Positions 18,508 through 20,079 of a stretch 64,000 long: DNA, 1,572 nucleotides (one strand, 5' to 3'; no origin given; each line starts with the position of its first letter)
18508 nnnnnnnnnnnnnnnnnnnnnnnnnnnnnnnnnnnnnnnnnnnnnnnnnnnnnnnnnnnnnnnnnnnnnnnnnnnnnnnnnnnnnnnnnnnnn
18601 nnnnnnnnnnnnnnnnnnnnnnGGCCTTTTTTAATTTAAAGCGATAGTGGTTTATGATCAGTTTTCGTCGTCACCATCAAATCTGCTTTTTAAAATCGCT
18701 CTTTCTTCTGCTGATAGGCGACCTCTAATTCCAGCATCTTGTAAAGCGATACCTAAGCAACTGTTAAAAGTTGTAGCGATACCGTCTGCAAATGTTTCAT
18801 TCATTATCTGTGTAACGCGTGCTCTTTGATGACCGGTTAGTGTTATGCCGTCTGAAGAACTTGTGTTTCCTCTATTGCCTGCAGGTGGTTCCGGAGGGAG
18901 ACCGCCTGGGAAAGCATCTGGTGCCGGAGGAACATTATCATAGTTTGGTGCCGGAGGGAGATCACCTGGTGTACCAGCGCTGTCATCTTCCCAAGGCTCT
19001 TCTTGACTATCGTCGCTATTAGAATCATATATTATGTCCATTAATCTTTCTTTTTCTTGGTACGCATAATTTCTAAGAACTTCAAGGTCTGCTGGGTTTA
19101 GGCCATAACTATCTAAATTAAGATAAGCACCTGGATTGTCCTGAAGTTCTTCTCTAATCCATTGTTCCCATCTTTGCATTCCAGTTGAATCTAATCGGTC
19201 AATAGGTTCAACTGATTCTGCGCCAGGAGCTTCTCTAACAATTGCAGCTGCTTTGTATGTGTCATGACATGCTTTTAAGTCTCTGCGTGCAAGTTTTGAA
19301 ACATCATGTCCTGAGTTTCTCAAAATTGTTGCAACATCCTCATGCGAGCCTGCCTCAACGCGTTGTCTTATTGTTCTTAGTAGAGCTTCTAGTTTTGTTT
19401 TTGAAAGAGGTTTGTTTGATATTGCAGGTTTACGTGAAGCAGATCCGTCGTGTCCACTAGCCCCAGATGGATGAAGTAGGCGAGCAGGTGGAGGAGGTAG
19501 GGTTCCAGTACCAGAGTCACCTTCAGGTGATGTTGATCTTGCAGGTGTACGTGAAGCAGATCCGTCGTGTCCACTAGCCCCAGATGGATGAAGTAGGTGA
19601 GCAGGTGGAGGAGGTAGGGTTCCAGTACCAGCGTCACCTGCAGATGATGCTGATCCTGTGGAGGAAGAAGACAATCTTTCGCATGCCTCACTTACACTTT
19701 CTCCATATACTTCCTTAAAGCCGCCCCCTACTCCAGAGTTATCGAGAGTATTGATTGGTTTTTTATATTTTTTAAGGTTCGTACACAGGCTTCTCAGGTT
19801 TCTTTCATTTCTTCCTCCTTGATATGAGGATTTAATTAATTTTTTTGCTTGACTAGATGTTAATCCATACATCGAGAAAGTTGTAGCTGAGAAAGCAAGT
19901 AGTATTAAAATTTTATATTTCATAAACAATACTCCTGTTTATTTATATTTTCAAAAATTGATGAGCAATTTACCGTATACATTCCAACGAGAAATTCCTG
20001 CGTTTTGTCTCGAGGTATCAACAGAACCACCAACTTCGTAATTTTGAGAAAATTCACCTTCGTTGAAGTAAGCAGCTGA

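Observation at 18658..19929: Secreted proline-rich protein with duplicated LPPPP unit and locally elevated G+C: possible host cytoskeleton or SH3/EVH1/WW ligand mimic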

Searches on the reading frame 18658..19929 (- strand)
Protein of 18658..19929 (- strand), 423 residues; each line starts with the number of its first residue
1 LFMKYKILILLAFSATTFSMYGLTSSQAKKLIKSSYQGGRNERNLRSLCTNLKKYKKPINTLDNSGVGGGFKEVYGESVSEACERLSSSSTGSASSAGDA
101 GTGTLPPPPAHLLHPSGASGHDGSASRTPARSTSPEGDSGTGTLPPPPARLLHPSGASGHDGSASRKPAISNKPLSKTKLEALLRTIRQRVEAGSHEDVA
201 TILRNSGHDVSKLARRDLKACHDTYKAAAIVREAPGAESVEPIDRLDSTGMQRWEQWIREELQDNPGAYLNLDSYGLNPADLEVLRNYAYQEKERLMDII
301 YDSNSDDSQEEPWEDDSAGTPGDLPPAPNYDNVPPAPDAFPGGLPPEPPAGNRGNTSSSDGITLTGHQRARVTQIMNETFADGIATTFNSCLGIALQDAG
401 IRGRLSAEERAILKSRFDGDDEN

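Call 4: search_protein_families(library=pfam, proteins=[window:18658-19929:-], max_evalue=1)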
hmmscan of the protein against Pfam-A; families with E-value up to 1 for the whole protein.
window:18658-19929:- (423 aa): 0 families

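Call 5: search_protein_families(library=ncbifam, proteins=[window:18658-19929:-], max_evalue=1)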
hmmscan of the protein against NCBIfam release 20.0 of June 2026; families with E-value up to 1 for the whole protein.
window:18658-19929:- (423 aa): 0 families

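Call 7: find_encoding_contigs(protein=window:18658-19923:-, flank=10000, max_places=6)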
Protein window:18658-19923:- (421 aa): no gene with exactly this product is on record in the collection.

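Call 8: find_homologous_proteins(query=window:18658-19923:-, max_evalue=0.01)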
Query window:18658-19923:- (421 aa): 1 proteins with E <= 0.01 among 8000 candidates.
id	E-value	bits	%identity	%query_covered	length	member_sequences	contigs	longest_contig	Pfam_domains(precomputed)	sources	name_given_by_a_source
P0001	9.9e-280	945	100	100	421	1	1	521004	-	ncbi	-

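Call 14: search_protein_representatives(protein=window:18658-19923:-)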
Query: 421 residues. Proteins with E-value up to 0.001 (for the whole library): 6; up to 1e-10: 3; up to 1e-30: 2. The best 6 are listed.
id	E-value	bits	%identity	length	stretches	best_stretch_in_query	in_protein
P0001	3.1e-280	945.2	100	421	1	1-421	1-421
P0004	4.1e-35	137.9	42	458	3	1-106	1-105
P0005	3.8e-11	58.9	39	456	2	1-85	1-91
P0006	5.4e-05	38.6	35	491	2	2-87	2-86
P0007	1.5e-04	37.2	33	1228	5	184-250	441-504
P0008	1.7e-04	37.0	32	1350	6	348-419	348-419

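Call 18: find_encoding_contigs(protein=P0004, flank=10000, max_places=4)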
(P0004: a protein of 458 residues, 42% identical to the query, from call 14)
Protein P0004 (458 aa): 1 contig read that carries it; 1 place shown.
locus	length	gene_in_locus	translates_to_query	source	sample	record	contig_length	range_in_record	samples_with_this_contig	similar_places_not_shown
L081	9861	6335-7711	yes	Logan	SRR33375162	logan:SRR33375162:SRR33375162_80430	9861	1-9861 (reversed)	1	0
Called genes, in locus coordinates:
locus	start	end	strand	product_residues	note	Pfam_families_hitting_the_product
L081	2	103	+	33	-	?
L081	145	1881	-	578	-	PF05157:MshEN, PF00437:T2SSE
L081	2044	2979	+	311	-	PF13525:YfiO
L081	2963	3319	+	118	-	PF01870:Hjc (weak), PF08378:NERD, PF02021:UPF0102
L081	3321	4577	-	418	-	PF01409:tRNA-synt_2d (weak), PF13393:tRNA-synt_His, PF00587:tRNA-synt_2b, PF03129:HGTP_anticodon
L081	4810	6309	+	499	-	-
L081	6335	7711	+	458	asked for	-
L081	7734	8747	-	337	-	PF01073:3Beta_HSD, PF01370:Epimerase, PF02719:Polysacc_synt_2, PF04321:RmlD_sub_bind, PF05368:NmrA, PF13460:NAD_binding_10 (weak), PF16363:GDP_Man_Dehyd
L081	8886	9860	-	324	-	?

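Call 19: find_encoding_contigs(protein=P0005, flank=10000, max_places=4)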
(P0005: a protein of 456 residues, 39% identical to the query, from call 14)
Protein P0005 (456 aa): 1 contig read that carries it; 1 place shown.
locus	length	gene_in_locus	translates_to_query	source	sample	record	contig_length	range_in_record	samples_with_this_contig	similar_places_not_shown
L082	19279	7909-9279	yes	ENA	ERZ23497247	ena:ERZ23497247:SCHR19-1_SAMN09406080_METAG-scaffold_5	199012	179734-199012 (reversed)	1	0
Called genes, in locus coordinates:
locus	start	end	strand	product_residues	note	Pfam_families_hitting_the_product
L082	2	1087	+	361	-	?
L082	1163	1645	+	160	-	-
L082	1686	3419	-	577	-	PF05157:MshEN, PF00437:T2SSE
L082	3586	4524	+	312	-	PF13525:YfiO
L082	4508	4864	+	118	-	PF08378:NERD, PF02021:UPF0102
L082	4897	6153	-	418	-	PF01409:tRNA-synt_2d (weak), PF13393:tRNA-synt_His, PF00587:tRNA-synt_2b, PF03129:HGTP_anticodon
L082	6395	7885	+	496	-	-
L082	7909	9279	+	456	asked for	-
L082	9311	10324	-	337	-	PF01073:3Beta_HSD, PF01370:Epimerase, PF02719:Polysacc_synt_2, PF04321:RmlD_sub_bind, PF05368:NmrA, PF13460:NAD_binding_10 (weak), PF16363:GDP_Man_Dehyd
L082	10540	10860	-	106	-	PF01541:GIY-YIG, PF10544:T5orf172 (weak)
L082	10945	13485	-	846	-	PF07517:SecA_DEAD, PF00270:DEAD (weak), PF01043:SecA_PP_bind, PF21090:P-loop_SecA, PF07516:SecA_SW, PF02810:SEC-C (weak)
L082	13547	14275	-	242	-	PF02578:Cu-oxidase_4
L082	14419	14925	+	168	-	-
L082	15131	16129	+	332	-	PF00389:2-Hacid_dh, PF02826:2-Hacid_dh_C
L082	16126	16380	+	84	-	-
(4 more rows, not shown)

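Call 20: find_encoding_contigs(protein=P0006, flank=10000, max_places=4)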
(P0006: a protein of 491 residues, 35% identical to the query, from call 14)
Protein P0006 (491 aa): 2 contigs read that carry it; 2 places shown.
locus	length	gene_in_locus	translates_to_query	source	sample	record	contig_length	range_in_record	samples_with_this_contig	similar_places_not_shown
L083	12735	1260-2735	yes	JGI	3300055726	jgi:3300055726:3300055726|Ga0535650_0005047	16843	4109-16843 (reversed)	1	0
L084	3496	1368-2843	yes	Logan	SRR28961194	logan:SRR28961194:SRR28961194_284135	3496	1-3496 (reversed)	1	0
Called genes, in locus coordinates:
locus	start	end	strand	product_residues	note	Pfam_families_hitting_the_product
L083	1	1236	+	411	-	?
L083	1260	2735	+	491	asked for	-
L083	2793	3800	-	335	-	PF01073:3Beta_HSD, PF01370:Epimerase, PF02719:Polysacc_synt_2, PF04321:RmlD_sub_bind, PF05368:NmrA, PF13460:NAD_binding_10 (weak), PF16363:GDP_Man_Dehyd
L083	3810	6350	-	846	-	PF07517:SecA_DEAD, PF00270:DEAD (weak), PF01043:SecA_PP_bind, PF21090:P-loop_SecA, PF07516:SecA_SW, PF02810:SEC-C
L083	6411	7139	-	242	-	PF02578:Cu-oxidase_4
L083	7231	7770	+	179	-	-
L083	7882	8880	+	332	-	PF00389:2-Hacid_dh, PF02826:2-Hacid_dh_C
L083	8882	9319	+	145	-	-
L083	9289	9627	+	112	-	-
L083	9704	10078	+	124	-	-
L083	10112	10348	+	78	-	-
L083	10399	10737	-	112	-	-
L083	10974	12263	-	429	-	PF00091:Tubulin, PF12327:FtsZ_C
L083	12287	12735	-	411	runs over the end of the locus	PF11104:PilM_2 (faint), PF14450:FtsA, PF02491:SHS2_FTSA, PF06723:MreB_Mbl, PF06277:EutA (weak), PF14450:FtsA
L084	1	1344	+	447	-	?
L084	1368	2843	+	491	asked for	-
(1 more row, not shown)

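Call 24: find_homologous_proteins(query=P0002, max_evalue=0.001)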
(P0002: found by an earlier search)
Query P0002 (506 aa): 35 proteins with E <= 0.001 among 8000 candidates.
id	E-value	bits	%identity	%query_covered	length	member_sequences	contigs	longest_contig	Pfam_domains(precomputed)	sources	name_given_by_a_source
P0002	0.0e+0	1171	100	100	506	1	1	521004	-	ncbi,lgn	-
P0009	6.5e-269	911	76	100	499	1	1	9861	-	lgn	-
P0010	2.5e-267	906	76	100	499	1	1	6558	-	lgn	-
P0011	6.1e-261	885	74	100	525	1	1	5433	-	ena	-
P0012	8.0e-240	815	68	100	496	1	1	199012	-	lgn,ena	-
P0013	3.1e-226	770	67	100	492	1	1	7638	-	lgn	-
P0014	3.3e-224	763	65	100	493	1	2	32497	-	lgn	-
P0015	4.8e-205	700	62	100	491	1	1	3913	-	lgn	-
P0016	3.7e-204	697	61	100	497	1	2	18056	-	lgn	-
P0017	6.7e-200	683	59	100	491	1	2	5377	-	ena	-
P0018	1.9e-188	646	57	100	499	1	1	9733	-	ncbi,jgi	ncbi:MAG: hypothetical protein ACJAZS_000675 [Alteromonas naphthalenivorans]|jgi:hypothetical protei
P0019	5.0e-162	558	51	100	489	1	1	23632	-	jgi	jgi:hypothetical protein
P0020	6.9e-153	528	49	100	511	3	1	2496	-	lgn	-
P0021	1.1e-141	491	47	100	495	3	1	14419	-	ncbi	-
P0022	3.2e-139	483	48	100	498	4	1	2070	-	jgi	-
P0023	3.2e-128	447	45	100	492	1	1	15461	-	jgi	jgi:hypothetical protein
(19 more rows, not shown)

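Call 26: find_related_loci(query=A2, collection=metagenome_contigs, flank=4000)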
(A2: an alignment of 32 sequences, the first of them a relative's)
Query A2 (506 aa) in metagenome_contigs; peptide patterns used: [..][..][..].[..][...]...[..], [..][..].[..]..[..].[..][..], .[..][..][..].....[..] (x = any residue, [..] = any of these).
308 stretches matched a pattern; 194 encode a relative of the query (tblastn E <= 1e-3); the best 80 are kept; 80 distinct loci.
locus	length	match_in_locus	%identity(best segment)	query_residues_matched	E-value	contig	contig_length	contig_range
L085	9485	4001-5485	47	1-506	2e-142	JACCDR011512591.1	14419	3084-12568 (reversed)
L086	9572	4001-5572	36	1-506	5e-102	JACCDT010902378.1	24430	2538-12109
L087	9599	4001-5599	33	1-506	6e-90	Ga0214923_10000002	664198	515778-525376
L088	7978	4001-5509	36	4-506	1e-97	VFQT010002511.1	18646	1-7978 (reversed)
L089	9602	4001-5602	33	1-506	2e-87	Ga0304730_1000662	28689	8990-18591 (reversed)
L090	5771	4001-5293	35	65-506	5e-81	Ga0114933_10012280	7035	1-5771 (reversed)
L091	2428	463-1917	35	1-506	5e-82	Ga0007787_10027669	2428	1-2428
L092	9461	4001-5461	34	7-506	1e-78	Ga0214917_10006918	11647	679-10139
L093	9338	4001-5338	33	47-506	4e-72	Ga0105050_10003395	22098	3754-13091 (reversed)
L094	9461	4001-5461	32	7-506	5e-68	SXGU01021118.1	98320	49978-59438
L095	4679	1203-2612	31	36-506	4e-64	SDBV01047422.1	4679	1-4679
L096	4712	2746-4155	31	36-506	2e-63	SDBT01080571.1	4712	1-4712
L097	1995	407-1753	33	58-499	7e-62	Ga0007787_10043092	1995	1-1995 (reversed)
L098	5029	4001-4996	34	7-334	4e-59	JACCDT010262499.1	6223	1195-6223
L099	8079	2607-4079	33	1-506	3e-84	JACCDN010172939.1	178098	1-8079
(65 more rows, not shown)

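Call 33: predict_structure(alignment_id=A2)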
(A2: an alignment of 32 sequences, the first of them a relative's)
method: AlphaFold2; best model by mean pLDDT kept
length: 506 residues; sequences in the alignment: 32
mean_pLDDT: 88.2   pTM: 0.85
mean pLDDT of the five models: 88.2, 88.2, 88.2, 88.0, 86.2
residues with pLDDT >= 90: 325; 70-90: 138; 50-70: 37; < 50: 6
segments of 3 or more residues with pLDDT < 50: 15-17
pLDDT, mean of each block of 10 residues (from residue 1): 60 53 90 81 80 88 96 94 94 88 89 86 93 96 93 97 94 73 79 86 90 94 96 92 94 95 94 96 91 92 96 94 93 72 79 96 93 93 93 95 85 64 84 70 94 93 95 92 91 94 92
secondary structure, 60 per line:
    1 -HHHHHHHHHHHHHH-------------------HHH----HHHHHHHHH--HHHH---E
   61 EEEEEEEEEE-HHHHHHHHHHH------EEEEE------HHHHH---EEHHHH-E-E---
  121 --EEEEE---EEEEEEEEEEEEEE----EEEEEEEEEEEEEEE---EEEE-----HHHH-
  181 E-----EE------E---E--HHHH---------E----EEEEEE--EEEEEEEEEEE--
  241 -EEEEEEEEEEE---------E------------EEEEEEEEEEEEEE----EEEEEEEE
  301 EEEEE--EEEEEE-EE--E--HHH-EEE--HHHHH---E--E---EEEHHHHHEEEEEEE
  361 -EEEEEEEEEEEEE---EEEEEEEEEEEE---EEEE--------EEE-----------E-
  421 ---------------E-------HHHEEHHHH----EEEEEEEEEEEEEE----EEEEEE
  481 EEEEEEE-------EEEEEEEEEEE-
elements in order: H2-15 H42-50 H53-56 E60-70 H72-82 E89-93 H100-104 H110-113 E123-127 E131-144 E149-163 E167-170 H176-179 H202-205 E220-225 E228-238 E242-252 E275-288 E293-305 E308-313 E326-328 H331-335 E346-348 H349-353 E354-360 E362-374 E378-389 E393-396 E405-407 H449-452 E457-470 E475-487 E495-505

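Call 36: search_protein_families(library=pfam, proteins=[P0001, P0004, P0005, P0006], max_evalue=10)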
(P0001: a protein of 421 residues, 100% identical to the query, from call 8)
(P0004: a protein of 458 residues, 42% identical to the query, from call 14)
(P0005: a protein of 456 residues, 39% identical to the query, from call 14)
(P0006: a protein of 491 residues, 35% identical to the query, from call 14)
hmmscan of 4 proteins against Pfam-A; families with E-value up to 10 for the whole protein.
P0001 (421 aa): 0 families

P0004 (458 aa): 2 families
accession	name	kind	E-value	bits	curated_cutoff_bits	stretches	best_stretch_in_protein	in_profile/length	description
PF02205.27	WH2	-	0.053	13.7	23.1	1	353-373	7-24/28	WH2 motif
PF00607.25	Gag_p24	-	0.057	13.8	24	1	399-445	4-50/128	gag protein p24 N-terminal domain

P0005 (456 aa): 0 families

P0006 (491 aa): 0 families

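Call 44: find_encoding_contigs(protein=P0010, flank=4000, max_places=2)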
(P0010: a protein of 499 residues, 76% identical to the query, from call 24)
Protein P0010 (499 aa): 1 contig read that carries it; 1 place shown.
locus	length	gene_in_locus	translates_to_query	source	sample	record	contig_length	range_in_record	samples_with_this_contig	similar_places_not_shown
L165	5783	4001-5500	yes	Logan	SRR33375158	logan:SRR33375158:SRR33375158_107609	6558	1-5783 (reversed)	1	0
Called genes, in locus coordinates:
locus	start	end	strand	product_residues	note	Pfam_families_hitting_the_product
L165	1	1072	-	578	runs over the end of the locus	PF05157:MshEN, PF00437:T2SSE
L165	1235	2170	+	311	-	PF13525:YfiO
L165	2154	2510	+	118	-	PF01870:Hjc (weak), PF08378:NERD, PF02021:UPF0102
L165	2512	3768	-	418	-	PF01409:tRNA-synt_2d (weak), PF13393:tRNA-synt_His, PF00587:tRNA-synt_2b, PF03129:HGTP_anticodon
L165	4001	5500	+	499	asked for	-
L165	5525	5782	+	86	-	?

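Call 45: find_encoding_contigs(protein=P0014, flank=4000, max_places=2)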
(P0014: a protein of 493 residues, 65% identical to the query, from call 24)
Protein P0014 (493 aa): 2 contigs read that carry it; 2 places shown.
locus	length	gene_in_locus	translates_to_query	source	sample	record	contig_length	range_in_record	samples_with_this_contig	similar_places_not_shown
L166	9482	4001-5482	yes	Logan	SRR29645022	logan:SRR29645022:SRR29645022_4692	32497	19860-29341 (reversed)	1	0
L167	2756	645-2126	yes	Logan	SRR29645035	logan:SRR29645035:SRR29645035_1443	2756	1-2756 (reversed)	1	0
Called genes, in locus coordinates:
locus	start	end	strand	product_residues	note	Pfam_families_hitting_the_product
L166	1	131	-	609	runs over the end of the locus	PF05157:MshEN, PF00437:T2SSE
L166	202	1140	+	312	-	PF13525:YfiO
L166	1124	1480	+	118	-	PF08378:NERD, PF02021:UPF0102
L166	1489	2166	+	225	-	PF13857:Ank_5 (faint), PF00023:Ank (faint), PF13606:Ank_3 (faint), PF12796:Ank_2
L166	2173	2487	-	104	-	-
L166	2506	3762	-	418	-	PF01409:tRNA-synt_2d, PF13393:tRNA-synt_His, PF00587:tRNA-synt_2b, PF03129:HGTP_anticodon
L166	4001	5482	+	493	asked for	-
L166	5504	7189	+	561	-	-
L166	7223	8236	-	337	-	PF01073:3Beta_HSD, PF01370:Epimerase, PF02719:Polysacc_synt_2, PF04321:RmlD_sub_bind, PF05368:NmrA, PF07993:NAD_binding_4 (faint), PF13460:NAD_binding_10 (weak), PF16363:GDP_Man_Dehyd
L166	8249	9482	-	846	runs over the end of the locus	PF07517:SecA_DEAD, PF00270:DEAD (weak), PF01043:SecA_PP_bind, PF21090:P-loop_SecA, PF07516:SecA_SW, PF02810:SEC-C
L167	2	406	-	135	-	?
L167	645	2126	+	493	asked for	-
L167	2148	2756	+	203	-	?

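Call 46: find_encoding_contigs(protein=P0016, flank=4000, max_places=2)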
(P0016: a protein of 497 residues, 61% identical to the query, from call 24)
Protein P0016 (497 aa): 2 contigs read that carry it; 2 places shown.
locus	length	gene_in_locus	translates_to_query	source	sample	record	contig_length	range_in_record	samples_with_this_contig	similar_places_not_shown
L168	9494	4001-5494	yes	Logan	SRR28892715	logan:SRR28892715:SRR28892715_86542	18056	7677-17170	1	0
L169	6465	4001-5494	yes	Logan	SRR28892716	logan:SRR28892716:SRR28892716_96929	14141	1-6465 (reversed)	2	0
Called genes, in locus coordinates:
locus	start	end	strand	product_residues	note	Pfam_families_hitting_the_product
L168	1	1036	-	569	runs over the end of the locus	PF05157:MshEN, PF00437:T2SSE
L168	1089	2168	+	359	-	PF13525:YfiO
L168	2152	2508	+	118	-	PF08378:NERD (weak), PF02021:UPF0102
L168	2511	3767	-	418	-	PF01409:tRNA-synt_2d (weak), PF13393:tRNA-synt_His, PF00587:tRNA-synt_2b, PF03129:HGTP_anticodon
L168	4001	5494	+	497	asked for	-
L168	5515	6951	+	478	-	-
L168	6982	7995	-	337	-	PF01073:3Beta_HSD, PF01370:Epimerase, PF02719:Polysacc_synt_2, PF04321:RmlD_sub_bind, PF05368:NmrA, PF13460:NAD_binding_10 (weak), PF16363:GDP_Man_Dehyd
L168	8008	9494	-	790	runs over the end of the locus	?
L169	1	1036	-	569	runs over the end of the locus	PF05157:MshEN, PF00437:T2SSE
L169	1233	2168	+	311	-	PF13525:YfiO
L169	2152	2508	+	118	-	PF08378:NERD (weak), PF02021:UPF0102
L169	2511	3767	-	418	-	PF01409:tRNA-synt_2d (weak), PF13393:tRNA-synt_His, PF00587:tRNA-synt_2b, PF03129:HGTP_anticodon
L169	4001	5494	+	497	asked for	-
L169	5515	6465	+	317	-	?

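Call 47: find_encoding_contigs(protein=P0019, flank=4000, max_places=2)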
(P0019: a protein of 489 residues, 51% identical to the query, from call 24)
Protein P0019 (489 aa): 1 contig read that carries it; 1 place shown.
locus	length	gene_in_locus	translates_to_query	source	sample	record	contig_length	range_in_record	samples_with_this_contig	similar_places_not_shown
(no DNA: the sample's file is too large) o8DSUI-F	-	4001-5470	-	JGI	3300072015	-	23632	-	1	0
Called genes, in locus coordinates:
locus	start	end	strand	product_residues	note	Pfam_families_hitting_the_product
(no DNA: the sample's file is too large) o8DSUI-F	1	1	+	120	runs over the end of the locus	PF08378:NERD, PF02021:UPF0102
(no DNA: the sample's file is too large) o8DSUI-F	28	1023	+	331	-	PF00551:Formyl_trans_N, PF02911:Formyl_trans_C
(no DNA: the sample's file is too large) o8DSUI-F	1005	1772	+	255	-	-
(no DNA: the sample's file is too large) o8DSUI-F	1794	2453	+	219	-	PF01148:CTP_transf_1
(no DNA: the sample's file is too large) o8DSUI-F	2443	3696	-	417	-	PF01409:tRNA-synt_2d (faint), PF13393:tRNA-synt_His, PF00587:tRNA-synt_2b, PF03129:HGTP_anticodon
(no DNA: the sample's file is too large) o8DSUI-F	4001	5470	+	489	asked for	-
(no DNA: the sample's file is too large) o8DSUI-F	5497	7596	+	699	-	-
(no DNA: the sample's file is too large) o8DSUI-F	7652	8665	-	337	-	PF01073:3Beta_HSD, PF01370:Epimerase, PF02719:Polysacc_synt_2, PF04321:RmlD_sub_bind, PF05368:NmrA, PF07993:NAD_binding_4 (faint), PF13460:NAD_binding_10 (weak), PF16363:GDP_Man_Dehyd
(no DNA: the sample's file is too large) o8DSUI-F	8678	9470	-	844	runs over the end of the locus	PF07517:SecA_DEAD, PF00270:DEAD (weak), PF01043:SecA_PP_bind, PF21090:P-loop_SecA, PF07516:SecA_SW, PF02810:SEC-C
